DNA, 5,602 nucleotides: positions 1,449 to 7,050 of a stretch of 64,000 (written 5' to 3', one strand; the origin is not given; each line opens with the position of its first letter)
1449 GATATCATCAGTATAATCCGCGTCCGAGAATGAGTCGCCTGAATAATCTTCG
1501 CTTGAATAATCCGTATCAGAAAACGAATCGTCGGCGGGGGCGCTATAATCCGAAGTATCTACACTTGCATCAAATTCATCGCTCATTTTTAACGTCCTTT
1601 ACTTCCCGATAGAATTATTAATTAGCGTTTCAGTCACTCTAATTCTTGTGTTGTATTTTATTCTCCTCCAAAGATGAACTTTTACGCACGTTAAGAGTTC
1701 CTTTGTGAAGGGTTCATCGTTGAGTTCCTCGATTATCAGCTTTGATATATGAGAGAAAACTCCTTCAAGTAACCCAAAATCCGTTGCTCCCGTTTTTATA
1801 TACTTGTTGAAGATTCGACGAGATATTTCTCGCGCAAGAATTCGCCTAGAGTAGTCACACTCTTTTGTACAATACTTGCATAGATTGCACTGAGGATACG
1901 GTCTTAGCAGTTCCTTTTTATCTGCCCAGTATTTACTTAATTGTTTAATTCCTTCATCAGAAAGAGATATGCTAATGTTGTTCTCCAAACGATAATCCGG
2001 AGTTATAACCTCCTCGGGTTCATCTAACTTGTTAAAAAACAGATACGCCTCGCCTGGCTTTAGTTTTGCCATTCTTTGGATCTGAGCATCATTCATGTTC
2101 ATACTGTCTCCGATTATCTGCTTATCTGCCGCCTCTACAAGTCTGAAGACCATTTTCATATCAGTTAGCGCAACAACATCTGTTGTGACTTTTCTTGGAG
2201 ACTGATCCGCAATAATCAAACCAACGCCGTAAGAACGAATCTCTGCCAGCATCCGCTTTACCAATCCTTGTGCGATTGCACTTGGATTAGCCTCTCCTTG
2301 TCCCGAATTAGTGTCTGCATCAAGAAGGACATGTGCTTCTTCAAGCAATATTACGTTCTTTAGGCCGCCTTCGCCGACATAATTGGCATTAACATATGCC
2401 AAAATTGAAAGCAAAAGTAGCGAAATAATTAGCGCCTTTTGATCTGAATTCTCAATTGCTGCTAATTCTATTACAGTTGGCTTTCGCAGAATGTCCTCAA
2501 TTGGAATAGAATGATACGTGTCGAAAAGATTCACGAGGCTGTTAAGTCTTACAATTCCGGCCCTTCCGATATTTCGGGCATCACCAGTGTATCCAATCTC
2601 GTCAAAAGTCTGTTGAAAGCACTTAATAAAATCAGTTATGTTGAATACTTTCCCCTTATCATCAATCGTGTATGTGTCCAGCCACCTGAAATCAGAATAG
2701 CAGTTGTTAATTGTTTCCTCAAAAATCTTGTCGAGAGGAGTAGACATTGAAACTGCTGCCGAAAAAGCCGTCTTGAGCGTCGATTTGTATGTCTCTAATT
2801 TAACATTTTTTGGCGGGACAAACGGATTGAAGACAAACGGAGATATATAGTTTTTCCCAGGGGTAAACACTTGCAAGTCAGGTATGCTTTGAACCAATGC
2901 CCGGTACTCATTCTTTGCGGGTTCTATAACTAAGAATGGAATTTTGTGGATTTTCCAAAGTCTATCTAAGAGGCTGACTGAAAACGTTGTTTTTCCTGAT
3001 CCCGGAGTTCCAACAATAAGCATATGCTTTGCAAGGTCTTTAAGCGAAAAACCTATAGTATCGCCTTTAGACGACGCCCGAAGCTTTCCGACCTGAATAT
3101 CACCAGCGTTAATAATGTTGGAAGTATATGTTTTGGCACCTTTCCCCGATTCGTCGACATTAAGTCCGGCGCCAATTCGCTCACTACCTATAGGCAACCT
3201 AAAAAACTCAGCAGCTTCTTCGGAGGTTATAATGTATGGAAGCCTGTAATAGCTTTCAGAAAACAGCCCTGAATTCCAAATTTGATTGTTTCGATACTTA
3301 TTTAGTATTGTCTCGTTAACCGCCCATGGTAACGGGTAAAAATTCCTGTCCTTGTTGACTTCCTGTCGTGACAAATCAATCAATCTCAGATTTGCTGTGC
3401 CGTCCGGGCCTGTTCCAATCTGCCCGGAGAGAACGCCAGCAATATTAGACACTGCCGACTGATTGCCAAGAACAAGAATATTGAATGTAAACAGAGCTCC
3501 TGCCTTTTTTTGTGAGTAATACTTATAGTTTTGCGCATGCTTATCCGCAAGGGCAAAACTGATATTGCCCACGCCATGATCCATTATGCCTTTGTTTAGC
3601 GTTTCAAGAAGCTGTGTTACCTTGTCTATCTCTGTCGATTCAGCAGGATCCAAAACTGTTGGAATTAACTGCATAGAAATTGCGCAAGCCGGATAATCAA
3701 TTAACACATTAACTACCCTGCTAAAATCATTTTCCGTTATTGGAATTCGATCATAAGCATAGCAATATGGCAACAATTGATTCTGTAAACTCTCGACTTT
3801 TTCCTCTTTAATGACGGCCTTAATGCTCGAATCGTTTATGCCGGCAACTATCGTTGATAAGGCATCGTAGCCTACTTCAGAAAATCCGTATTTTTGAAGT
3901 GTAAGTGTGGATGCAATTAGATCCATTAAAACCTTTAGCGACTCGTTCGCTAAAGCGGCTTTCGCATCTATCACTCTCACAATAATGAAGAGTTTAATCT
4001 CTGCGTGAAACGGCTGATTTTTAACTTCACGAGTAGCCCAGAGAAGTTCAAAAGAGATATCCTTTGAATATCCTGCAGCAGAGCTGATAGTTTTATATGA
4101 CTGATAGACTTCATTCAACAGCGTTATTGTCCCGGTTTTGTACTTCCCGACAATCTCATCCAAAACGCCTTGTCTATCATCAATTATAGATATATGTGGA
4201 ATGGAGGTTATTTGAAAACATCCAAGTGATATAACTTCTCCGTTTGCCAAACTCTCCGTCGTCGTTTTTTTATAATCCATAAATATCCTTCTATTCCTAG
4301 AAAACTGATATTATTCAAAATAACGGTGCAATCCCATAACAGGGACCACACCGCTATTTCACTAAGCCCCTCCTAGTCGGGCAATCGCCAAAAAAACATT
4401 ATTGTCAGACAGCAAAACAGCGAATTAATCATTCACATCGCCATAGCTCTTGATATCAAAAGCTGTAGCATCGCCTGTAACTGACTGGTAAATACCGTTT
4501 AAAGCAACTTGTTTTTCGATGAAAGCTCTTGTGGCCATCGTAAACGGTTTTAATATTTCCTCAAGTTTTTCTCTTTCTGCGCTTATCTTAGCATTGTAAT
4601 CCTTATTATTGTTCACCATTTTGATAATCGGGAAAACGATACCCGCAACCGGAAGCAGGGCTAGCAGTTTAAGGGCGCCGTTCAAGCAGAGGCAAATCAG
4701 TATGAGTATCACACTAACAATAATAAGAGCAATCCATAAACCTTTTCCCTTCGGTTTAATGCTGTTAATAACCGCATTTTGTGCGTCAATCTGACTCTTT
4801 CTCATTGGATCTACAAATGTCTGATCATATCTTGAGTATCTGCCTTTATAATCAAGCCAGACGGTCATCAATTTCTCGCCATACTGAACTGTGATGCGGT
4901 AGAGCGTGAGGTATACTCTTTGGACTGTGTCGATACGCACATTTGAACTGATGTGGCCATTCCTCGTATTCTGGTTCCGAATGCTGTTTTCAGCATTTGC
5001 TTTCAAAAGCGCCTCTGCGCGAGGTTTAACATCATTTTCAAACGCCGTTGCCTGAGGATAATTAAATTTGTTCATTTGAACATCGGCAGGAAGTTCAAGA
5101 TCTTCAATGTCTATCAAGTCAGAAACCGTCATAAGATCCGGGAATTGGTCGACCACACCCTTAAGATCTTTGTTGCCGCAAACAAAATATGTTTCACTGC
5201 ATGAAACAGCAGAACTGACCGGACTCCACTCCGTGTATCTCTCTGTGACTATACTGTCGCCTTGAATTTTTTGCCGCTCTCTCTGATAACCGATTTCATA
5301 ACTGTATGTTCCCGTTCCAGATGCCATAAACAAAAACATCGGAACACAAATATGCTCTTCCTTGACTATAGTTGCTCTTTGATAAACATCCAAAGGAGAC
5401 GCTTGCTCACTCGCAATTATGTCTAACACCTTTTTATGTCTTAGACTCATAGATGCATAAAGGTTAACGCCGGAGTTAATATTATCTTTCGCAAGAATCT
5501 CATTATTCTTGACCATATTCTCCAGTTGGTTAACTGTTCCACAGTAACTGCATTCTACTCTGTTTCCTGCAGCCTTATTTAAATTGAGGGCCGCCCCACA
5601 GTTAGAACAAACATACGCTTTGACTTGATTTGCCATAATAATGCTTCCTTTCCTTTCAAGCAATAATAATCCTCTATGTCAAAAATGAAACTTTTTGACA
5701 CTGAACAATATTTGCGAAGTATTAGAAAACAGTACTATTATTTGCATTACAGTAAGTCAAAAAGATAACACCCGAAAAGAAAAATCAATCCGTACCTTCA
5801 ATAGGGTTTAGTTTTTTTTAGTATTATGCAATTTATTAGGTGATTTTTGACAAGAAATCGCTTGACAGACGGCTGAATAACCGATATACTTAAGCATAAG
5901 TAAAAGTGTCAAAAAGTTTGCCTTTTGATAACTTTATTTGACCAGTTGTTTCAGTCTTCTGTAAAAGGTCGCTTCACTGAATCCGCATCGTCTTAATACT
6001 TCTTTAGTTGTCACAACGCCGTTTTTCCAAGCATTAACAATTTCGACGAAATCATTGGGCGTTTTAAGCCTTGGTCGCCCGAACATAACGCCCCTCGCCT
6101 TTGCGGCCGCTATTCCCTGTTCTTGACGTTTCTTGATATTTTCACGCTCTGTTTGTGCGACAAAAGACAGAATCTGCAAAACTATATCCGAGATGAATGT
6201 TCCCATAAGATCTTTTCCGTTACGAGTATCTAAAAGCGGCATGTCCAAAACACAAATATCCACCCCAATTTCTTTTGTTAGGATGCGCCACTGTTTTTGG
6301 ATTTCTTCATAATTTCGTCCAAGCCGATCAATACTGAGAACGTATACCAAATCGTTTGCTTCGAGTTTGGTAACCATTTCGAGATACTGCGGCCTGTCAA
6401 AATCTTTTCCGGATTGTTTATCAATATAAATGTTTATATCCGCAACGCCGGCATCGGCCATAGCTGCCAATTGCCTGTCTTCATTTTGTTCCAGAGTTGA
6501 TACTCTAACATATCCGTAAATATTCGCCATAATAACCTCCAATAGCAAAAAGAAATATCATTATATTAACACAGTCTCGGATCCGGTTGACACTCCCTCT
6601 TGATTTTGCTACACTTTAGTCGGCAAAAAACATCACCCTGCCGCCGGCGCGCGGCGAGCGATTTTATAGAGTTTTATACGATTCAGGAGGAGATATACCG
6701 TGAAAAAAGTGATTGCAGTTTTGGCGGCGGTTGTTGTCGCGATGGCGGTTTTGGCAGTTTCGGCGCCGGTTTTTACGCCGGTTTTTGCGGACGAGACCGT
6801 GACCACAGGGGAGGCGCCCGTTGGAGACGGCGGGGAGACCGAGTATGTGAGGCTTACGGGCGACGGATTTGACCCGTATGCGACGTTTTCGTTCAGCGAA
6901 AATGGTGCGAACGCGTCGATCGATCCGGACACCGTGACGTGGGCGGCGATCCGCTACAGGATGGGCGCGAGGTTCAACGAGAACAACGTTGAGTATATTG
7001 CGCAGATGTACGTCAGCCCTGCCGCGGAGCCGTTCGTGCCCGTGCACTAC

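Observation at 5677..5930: Hin/Gin-style invertible promoter between the serine recombinase and the three-gene operon, apparently in the OFF orientation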

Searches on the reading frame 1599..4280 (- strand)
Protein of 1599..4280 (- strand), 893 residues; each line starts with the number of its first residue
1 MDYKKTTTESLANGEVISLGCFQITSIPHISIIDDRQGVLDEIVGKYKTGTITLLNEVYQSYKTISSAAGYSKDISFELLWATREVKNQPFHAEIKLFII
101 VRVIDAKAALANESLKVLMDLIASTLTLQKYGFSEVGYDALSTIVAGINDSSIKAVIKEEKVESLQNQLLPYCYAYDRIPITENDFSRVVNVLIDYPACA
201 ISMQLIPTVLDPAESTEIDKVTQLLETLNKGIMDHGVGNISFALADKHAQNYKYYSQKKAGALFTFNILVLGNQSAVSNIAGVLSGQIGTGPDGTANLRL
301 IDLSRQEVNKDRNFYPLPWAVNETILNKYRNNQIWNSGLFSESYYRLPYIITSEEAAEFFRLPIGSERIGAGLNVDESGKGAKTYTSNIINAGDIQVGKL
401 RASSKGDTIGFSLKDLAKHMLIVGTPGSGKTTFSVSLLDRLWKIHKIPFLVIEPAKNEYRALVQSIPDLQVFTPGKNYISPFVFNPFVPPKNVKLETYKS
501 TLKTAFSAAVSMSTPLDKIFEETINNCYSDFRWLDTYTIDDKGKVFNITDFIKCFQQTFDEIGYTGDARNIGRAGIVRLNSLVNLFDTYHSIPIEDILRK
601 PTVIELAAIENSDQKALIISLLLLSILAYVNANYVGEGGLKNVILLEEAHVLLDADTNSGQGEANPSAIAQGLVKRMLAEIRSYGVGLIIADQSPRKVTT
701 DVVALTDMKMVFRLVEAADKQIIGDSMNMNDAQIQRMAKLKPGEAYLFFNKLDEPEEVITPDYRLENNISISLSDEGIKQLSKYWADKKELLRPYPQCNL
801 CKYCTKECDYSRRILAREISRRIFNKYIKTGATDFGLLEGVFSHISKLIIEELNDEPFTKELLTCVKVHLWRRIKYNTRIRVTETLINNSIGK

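Call 9: search_protein_families(library=pfam, proteins=[window:1599-4280:-], max_evalue=0.01)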
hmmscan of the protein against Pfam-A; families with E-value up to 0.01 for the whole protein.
window:1599-4280:- (893 aa): 7 families
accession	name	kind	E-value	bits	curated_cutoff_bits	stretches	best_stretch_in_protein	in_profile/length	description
PF01935.23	DUF87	-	5.7e-10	40.1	23.2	1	395-623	1-217/220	Helicase HerA, central domain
PF01580.24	FtsK_SpoIIIE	-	1.7e-05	24.8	24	1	404-455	26-80/221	FtsK/SpoIIIE family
PF04665.18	Pox_A32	-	0.00029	20.8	22.8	1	417-463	13-59/242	Poxvirus A32 protein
PF07088.17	GvpD_P-loop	-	0.0019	18.6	24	1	414-447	7-40/189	GvpD gas vesicle protein, P-loop domain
PF04851.21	ResIII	-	0.0024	18.2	22.5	1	413-457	19-64/164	Type III restriction enzyme, res subunit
PF10412.15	TrwB_AAD_bind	-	0.006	15.9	20.5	0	409-441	7-39/387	Type IV secretion-system coupling protein DNA-binding domain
PF13401.12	AAA_22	-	0.0064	17.2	27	0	417-466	5-54/130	AAA domain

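Call 10: search_protein_families(library=padloc, proteins=[window:1599-4280:-], max_evalue=0.01)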
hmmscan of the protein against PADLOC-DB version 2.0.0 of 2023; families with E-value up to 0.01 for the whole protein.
window:1599-4280:- (893 aa): 14 families
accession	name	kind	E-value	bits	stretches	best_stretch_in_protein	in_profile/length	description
PDLC04140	mad8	-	6.6e-18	63.3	1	417-751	27-290/314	mads_8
PDLC04105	HerA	-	1.2e-14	51.9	2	643-745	421-520/576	-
PDLC04100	HerA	-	3.7e-12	43.7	1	640-759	439-554/580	-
PDLC02185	HerA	-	5.5e-12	43.2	1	613-752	419-553/585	-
PDLC01055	HerA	-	1.2e-08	32.2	2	626-747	403-511/532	Type III coevolved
PDLC04103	HerA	-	1.6e-08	31.4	1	644-753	444-549/579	-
PDLC04098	HerA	-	1.5e-07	28.3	1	639-723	525-608/686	-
PDLC04106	HerA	-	7.5e-07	26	1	643-748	513-616/667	-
PDLC02684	DndH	-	1.7e-06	23.8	1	394-700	1342-1643/1715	DndH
PDLC04104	HerA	-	1.5e-05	22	1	643-727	222-302/379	-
PDLC02188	HerA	-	0.00045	17.2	1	673-749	454-531/578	-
PDLC04102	HerA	-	0.00058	16.3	1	644-756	508-615/654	-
PDLC02685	DndH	-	0.00059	15.6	1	417-694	1334-1600/1678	DndH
PDLC04097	HerA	-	0.003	14.3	1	580-745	415-577/618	-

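Call 35: find_encoding_contigs(protein=window:1599-4280:-, flank=10000, max_places=6)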
Protein window:1599-4280:- (893 aa): 8 contigs read that carry it; 6 places shown.
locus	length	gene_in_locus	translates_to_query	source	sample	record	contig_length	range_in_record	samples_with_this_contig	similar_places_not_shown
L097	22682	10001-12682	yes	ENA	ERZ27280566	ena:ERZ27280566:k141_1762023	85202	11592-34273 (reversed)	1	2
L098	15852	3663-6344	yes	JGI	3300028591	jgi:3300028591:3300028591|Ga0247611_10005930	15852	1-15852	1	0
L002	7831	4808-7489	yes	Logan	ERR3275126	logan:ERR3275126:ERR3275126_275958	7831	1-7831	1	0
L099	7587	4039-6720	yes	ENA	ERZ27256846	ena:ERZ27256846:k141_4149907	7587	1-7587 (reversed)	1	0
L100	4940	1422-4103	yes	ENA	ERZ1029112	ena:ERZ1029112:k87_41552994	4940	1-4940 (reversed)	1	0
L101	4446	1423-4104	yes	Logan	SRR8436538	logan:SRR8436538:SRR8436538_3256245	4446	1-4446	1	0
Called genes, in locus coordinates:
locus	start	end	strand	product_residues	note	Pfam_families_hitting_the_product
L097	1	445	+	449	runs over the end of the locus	-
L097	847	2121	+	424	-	PF01053:Cys_Met_Meta_PP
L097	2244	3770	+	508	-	PF07556:DUF1538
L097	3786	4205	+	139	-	-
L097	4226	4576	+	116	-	-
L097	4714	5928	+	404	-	PF01411:tRNA-synt_2c (weak), PF07973:tRNA_SAD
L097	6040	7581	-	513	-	-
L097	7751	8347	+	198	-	PF00239:Resolvase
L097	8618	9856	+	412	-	-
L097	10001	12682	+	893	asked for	PF01580:FtsK_SpoIIIE (faint), PF01935:DUF87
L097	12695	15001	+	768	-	-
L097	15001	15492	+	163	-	-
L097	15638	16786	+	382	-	PF13421:Band_7_1, PF09851:SHOCT (faint)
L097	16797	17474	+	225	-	-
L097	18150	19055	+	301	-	-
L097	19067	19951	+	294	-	-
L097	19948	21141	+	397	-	PF00709:Adenylsucc_synt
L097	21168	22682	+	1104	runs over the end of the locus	PF07179:SseB (faint)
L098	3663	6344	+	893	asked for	PF01580:FtsK_SpoIIIE (faint), PF01935:DUF87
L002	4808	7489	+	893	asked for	PF01580:FtsK_SpoIIIE (faint), PF01935:DUF87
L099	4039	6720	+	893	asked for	PF01580:FtsK_SpoIIIE (faint), PF01935:DUF87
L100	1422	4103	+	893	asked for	PF01580:FtsK_SpoIIIE (faint), PF01935:DUF87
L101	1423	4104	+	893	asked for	PF01580:FtsK_SpoIIIE (faint), PF01935:DUF87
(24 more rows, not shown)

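Call 50: search_protein_families(library=pfam, proteins=[L097:15001-15492:+, L097:15638-16786:+, L097:16797-17474:+, L097:18150-19055:+, L097:19067-19951:+, L097:19948-21141:+, L097:21168-22682:+, L097:6040-7581:-], max_evalue=0.01)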
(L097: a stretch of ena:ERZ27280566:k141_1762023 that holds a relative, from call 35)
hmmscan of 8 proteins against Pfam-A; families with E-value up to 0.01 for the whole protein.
L097:15001-15492:+ (163 aa): 0 families

L097:15638-16786:+ (382 aa): 3 families
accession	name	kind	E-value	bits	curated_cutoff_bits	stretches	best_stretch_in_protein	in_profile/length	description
PF13421.11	Band_7_1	-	2.9e-33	115.7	24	1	40-236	9-199/211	SPFH domain-Band 7 family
PF09851.14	SHOCT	-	8e-06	25.9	27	1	354-379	3-28/28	Short C-terminal domain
PF01145.31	Band_7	-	0.0028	18.2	23.6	1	49-246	2-161/176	SPFH domain / Band 7 family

L097:16797-17474:+ (225 aa): 1 family
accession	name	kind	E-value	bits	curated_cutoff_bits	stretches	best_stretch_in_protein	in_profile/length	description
PF14760.11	Rnk_N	-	0.0025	18.7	23.7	1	160-187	10-37/41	Rnk N-terminus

L097:18150-19055:+ (301 aa): 0 families

L097:19067-19951:+ (294 aa): 0 families

L097:19948-21141:+ (397 aa): 1 family
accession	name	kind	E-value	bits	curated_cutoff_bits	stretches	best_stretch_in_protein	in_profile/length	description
PF00709.27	Adenylsucc_synt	-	8.1e-38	130.7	27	1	7-314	1-291/416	Adenylosuccinate synthetase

L097:21168-22682:+ (505 aa): 0 families

L097:6040-7581:- (513 aa): 1 family
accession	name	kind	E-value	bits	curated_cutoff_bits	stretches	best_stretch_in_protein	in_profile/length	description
PF04886.17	PT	-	0.0015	18.5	26.2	1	441-470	6-35/36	PT disordered repeat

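Call 63: search_protein_families(library=ncbifam, proteins=[window:1599-4280:-, L097:12695-15001:+, L097:15001-15492:+, L097:15638-16786:+, L097:16797-17474:+, L097:18150-19055:+, L097:19067-19951:+, L097:19948-21141:+], max_evalue=0.001)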
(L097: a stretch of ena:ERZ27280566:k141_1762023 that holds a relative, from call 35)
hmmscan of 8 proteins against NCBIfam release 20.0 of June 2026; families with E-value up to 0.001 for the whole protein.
window:1599-4280:- (893 aa): 8 families
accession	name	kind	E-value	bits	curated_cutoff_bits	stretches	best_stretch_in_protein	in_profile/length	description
NF053655.1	CedD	equivalog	7.5e-26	90.9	600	2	584-748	363-513/527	DNA-translocating ATPase CedD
NF040937.1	HerA_Thermprot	equivalog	8.5e-13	47.5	800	1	387-748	112-449/487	DNA double-strand break repair helicase HerA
NF033849.1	ser_rich_anae_1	subfamily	1.8e-12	45.5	650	1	415-723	757-1099/1163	serine-rich protein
NF042943.1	HerA_antiphage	equivalog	1.5e-11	43.6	800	1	613-755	407-544/566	anti-phage-associated helicase HerA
NF040819.1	helicase_HerA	equivalog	6.2e-08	31.6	970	1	643-749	405-503/561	DNA double-strand break repair helicase HerA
NF041017.1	DNA_import_CedB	equivalog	1.8e-06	26.8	700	1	417-698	275-519/590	DNA import protein CedB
NF045975.1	VirB4_plasma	equivalog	0.00015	19.7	590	1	420-656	518-775/894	Mbov_0397 family ICE element conjugal transfer ATPase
NF041447.1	TrbC_conju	equivalog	0.00067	18.2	800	0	391-433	103-145/685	F-type conjugative transfer protein TrbC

L097:12695-15001:+ (768 aa): 0 families

L097:15001-15492:+ (163 aa): 0 families

L097:15638-16786:+ (382 aa): 0 families

L097:16797-17474:+ (225 aa): 0 families

L097:18150-19055:+ (301 aa): 2 families
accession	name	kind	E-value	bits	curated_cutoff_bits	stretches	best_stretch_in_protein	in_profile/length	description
NF001607.0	PRK00398.1-4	equivalog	0.00066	19.4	89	0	4-31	10-39/53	DNA-directed RNA polymerase subunit P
NF001606.0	PRK00398.1-3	equivalog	0.00095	18.9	72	1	3-32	2-31/44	DNA-directed RNA polymerase subunit P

L097:19067-19951:+ (294 aa): 0 families

L097:19948-21141:+ (397 aa): 6 families
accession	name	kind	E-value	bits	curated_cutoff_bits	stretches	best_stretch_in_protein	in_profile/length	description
NF002223.0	PRK01117.1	equivalog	4.2e-30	104.9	402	1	6-308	4-291/430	adenylosuccinate synthase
NF010355.0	PRK13783.1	equivalog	9.7e-28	97.4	445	1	6-298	3-275/404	adenylosuccinate synthase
TIGR00184.1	purA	equivalog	1.8e-25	89.7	395.55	1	8-302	2-285/425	adenylosuccinate synthase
NF003295.0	PRK04293.1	equivalog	2.1e-18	66.4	368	2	7-87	5-86/337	adenylosuccinate synthetase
NF010357.0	PRK13785.1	equivalog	2.1e-18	66.2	700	1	5-312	2-306/455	adenylosuccinate synthase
NF038379.2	amino_Aden_PurZ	exception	1.6e-12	47.3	300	1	7-305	3-266/293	succino-amino-deoxyadenylate synthase PurZ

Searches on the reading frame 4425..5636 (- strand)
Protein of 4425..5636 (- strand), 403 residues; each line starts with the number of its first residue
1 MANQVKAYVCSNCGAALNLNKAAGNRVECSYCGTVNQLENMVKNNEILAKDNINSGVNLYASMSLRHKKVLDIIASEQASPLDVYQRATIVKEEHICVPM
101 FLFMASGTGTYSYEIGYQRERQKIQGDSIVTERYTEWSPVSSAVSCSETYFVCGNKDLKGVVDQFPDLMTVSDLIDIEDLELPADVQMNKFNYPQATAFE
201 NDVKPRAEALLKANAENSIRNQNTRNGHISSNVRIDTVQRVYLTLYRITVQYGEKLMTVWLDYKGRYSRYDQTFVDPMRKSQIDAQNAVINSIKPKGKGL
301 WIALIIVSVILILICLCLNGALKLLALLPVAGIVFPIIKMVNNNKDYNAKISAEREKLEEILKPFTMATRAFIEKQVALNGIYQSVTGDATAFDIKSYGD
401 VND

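Call 9: search_protein_families(library=pfam, proteins=[window:4425-5636:-], max_evalue=0.01)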
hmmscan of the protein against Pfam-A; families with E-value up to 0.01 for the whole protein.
window:4425-5636:- (403 aa): 1 family
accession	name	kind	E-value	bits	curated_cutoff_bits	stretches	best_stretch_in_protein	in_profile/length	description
PF12773.13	DZR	-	0.0099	16.5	27.3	0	3-39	8-37/45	Double zinc ribbon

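Call 10: search_protein_families(library=padloc, proteins=[window:4425-5636:-], max_evalue=0.01)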
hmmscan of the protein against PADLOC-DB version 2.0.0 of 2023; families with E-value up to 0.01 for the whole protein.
window:4425-5636:- (403 aa): 0 families

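Call 36: find_related_loci(query=window:4425-5636:-, collection=metagenome_contigs, flank=1500)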
Query window:4425-5636:- (403 aa) in metagenome_contigs; peptide patterns used: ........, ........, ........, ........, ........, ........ (x = any residue, [..] = any of these).
63 stretches matched a pattern; 1 encode a relative of the query (tblastn E <= 1e-3); 1 distinct loci.
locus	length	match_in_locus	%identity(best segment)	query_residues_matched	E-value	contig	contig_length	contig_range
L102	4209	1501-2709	100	1-403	0e+0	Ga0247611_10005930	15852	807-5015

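Call 63: search_protein_families(library=ncbifam, proteins=[window:4425-5636:-], max_evalue=0.001)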
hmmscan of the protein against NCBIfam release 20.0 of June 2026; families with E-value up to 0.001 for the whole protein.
window:4425-5636:- (403 aa): 0 families

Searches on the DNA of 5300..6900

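Call 64: search_rna_families(source=window, start=5300, end=6900, threshold=evalue, max_evalue=1)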
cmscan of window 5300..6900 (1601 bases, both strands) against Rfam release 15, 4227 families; matches with E-value up to 1: 1.
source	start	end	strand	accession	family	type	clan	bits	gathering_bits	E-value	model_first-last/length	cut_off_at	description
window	6726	6820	+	RF01930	bxd_2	Gene; lncRNA;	-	18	80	0.31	1-91/91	no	Bithoraxoid conserved region 2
